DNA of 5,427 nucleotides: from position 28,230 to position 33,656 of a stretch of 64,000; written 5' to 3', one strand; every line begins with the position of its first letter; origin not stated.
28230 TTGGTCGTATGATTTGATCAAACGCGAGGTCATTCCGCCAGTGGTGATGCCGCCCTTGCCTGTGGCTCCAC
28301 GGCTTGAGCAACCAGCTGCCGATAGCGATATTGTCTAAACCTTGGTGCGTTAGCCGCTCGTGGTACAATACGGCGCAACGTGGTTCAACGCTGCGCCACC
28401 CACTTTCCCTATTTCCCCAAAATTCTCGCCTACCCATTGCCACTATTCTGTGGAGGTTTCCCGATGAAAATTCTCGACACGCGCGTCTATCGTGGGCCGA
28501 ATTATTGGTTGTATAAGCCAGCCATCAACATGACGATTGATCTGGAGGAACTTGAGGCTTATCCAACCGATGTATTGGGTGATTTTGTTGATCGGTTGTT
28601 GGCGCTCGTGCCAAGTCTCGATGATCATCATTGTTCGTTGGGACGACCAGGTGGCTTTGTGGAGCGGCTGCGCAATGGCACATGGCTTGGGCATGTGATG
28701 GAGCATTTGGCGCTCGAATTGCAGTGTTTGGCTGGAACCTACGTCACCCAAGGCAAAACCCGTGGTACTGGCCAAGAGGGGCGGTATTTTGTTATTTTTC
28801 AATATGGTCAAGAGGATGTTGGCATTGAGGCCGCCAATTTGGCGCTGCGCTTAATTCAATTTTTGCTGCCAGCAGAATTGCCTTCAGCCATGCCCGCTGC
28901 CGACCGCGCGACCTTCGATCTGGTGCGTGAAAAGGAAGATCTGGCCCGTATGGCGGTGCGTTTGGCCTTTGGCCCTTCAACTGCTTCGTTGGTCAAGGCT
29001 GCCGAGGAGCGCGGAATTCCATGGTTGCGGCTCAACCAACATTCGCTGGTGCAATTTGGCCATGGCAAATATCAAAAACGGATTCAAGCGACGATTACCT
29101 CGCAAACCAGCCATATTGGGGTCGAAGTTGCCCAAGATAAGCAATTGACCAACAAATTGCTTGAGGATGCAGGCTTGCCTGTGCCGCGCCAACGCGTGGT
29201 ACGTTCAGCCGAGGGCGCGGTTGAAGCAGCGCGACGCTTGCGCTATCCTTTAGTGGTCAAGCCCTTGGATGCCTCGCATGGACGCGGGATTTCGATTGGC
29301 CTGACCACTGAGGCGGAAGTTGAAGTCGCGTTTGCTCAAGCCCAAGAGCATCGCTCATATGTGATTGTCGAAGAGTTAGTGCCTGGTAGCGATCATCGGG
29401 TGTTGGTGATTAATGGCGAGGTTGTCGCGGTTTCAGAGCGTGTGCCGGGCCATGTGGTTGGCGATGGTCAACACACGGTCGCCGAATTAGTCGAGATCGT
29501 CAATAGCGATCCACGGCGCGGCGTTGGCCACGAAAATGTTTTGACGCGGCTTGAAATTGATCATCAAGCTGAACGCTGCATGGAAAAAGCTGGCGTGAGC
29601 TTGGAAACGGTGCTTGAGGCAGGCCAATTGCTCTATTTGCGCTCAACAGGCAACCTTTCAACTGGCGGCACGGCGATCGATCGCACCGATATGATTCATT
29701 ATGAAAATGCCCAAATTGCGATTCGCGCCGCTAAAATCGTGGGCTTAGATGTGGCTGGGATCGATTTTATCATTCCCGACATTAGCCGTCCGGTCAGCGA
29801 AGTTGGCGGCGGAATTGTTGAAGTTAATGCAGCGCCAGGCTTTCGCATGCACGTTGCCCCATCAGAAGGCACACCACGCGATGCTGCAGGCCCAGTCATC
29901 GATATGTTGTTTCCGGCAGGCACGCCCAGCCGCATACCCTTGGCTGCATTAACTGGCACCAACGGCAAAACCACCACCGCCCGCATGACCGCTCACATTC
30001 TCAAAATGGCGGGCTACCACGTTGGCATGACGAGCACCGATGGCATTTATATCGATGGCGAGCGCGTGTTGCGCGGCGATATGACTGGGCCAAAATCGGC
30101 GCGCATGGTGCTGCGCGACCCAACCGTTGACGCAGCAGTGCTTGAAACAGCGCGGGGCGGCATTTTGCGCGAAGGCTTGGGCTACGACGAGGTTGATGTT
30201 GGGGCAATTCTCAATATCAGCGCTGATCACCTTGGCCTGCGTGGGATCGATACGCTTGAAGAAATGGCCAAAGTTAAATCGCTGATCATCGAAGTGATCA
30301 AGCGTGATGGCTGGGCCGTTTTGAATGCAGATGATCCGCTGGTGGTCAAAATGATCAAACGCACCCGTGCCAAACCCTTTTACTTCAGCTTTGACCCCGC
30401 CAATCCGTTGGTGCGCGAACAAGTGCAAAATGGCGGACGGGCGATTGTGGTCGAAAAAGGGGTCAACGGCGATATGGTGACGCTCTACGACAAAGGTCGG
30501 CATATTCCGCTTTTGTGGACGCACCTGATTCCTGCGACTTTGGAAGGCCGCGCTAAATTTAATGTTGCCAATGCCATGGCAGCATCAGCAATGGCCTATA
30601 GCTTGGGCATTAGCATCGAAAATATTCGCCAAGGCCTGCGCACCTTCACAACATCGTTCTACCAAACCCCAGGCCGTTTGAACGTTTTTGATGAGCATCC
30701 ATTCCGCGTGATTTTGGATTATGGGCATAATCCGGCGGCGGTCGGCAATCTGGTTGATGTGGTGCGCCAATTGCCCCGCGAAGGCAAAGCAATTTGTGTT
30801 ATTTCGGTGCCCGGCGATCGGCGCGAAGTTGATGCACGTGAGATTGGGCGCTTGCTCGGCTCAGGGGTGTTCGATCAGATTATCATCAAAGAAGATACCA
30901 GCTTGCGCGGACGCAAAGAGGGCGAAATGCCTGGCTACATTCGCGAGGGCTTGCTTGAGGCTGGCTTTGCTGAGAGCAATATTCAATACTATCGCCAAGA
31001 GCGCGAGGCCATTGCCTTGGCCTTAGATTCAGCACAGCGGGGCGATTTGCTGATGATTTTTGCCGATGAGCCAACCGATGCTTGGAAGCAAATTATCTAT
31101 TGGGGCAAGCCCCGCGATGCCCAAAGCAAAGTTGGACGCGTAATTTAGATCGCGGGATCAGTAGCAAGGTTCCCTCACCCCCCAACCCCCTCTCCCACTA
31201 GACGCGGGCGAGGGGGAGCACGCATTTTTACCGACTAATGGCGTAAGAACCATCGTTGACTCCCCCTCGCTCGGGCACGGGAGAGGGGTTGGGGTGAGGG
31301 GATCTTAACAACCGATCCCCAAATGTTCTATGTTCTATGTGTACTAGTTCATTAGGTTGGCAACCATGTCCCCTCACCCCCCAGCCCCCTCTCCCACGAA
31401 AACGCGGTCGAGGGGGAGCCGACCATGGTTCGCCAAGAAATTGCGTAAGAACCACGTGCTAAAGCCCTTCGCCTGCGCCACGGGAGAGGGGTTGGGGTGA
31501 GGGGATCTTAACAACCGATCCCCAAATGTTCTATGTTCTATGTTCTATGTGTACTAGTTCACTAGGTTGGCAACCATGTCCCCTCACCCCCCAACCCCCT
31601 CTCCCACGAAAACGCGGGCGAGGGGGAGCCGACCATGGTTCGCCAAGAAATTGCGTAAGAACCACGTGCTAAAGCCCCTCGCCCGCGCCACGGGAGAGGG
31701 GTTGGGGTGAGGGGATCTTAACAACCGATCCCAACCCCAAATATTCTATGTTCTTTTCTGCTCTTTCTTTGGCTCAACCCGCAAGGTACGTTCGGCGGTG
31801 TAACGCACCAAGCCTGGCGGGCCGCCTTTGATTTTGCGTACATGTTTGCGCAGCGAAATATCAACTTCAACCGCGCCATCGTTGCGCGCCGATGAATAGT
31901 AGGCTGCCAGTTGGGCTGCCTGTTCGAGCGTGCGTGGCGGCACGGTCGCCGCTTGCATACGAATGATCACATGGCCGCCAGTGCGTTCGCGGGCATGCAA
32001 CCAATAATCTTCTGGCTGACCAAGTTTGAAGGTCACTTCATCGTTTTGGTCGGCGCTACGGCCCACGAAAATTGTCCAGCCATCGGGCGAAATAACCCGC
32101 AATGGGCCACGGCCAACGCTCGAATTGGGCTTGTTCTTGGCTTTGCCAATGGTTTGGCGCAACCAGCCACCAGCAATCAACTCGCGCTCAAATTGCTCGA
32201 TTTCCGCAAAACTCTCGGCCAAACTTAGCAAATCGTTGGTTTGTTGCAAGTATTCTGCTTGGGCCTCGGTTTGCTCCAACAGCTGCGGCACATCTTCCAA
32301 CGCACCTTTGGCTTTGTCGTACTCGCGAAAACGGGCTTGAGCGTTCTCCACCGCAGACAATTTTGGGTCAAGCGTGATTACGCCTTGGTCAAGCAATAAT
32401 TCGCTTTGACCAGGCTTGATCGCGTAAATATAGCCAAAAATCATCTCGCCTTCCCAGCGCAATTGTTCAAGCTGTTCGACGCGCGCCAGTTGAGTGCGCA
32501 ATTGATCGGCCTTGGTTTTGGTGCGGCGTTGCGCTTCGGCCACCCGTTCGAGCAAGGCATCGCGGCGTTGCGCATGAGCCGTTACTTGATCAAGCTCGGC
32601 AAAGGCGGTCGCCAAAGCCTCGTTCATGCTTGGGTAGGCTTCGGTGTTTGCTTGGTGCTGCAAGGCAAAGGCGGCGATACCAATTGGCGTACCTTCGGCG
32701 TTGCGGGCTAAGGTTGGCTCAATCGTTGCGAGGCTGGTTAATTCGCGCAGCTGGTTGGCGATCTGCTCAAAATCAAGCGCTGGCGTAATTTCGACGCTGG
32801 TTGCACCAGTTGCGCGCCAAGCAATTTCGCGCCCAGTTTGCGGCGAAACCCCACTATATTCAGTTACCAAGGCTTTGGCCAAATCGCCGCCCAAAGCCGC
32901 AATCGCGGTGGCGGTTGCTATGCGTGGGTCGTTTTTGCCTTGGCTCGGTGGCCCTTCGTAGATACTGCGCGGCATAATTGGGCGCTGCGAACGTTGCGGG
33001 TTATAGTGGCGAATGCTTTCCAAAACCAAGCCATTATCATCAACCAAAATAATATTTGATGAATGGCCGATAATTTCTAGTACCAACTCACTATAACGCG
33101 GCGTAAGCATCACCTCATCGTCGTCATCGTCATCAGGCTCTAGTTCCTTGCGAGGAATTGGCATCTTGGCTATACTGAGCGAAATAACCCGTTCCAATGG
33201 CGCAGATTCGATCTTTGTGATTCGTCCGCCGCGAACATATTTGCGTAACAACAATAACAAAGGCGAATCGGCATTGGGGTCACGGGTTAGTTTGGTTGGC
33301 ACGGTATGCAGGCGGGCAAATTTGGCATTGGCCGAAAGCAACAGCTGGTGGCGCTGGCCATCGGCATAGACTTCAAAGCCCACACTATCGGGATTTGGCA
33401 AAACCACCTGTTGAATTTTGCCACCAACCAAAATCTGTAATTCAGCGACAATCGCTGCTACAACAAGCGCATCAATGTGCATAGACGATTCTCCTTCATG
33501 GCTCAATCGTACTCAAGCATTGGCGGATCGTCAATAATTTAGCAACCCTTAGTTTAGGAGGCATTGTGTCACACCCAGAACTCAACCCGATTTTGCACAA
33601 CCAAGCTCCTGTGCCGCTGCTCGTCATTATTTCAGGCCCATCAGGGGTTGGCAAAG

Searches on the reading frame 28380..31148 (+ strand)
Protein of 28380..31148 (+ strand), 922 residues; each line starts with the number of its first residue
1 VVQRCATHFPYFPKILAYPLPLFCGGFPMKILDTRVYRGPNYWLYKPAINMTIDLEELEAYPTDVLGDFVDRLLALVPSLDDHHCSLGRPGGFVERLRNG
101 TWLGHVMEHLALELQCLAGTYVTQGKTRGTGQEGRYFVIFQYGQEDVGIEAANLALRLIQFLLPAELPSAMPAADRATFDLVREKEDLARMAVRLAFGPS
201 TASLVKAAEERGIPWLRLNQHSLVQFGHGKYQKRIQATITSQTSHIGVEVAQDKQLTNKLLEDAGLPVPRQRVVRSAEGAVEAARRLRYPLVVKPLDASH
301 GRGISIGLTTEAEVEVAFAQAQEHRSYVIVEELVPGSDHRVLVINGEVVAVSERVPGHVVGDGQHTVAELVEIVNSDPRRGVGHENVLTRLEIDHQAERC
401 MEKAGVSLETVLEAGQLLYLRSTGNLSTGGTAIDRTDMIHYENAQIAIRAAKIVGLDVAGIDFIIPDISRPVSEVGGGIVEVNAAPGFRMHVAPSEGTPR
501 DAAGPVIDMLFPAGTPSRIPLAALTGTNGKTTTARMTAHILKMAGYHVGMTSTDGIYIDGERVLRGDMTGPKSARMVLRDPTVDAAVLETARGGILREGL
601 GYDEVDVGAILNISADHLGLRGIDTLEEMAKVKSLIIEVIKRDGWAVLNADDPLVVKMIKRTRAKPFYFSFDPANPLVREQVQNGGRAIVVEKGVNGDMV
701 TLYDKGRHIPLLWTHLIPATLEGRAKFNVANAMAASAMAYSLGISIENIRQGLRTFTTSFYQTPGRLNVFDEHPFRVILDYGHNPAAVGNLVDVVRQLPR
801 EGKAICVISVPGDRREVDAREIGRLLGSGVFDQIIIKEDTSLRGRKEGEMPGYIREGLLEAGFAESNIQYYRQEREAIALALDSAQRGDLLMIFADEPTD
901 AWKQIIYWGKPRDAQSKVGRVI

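Call 76: search_protein_families(library=pfam, proteins=[window:28380-31148:+], max_evalue=0.001)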
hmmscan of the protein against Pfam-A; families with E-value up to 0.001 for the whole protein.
window:28380-31148:+ (922 aa): 11 families
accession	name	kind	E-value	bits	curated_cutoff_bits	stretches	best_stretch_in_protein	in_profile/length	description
PF18921.5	Cyanophycin_syn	-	2.2e-40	137.6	27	1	51-162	2-113/115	Cyanophycin synthase-like N-terminal domain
PF08245.18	Mur_ligase_M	-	2.9e-25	89.8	24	1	525-739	2-200/200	Mur ligase middle domain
PF02875.26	Mur_ligase_C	-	1e-15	59.1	28.4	1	765-894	1-124/127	Mur ligase, glutamate ligase domain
PF08443.16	RimK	-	2e-13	50.8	21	2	251-355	1-106/188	RimK-like ATP-grasp domain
PF13549.11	ATP-grasp_5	-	1e-07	32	27.6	1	256-323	14-86/221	ATP-grasp domain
PF07478.18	Dala_Dala_lig_C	-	4.1e-07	30.1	24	1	260-353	1-103/204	D-ala D-ala ligase C-terminus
PF02222.28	ATP-grasp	-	6e-07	29.7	27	1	260-335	2-77/179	ATP-grasp domain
PF02655.19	ATP-grasp_3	-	1.7e-05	25.4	23.2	1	251-346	1-82/160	ATP-grasp domain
PF14397.11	ATPgrasp_ST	-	2e-05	24.4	31.4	1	249-329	17-101/278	Sugar-transfer associated ATP-grasp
PF02955.21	GSH-S_ATP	-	5.3e-05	23.2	23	1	277-356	20-104/175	Prokaryotic glutathione synthetase, ATP-grasp domain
PF02786.22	CPSase_L_D2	-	0.00014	21.9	19.8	1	253-328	1-83/211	Carbamoyl-phosphate synthase L chain, ATP binding domain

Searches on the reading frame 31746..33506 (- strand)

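Call 76: search_protein_families(library=pfam, proteins=[window:31746-33506:-], max_evalue=0.001)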
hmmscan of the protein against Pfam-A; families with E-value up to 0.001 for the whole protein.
window:31746-33506:- (586 aa): 3 families
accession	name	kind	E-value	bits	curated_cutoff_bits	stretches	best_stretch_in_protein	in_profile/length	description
PF05833.16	NFACT_N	-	2.2e-89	300.8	31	1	12-460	1-454/456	NFACT N-terminal and middle domains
PF05670.18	NFACT-R_1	-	2.8e-11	44.4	29.8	1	473-550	7-87/112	NFACT protein RNA binding domain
PF18297.6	NFACT-R_2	-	2.3e-05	24.9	26.9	1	476-555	9-84/104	NFACT protein RNA binding domain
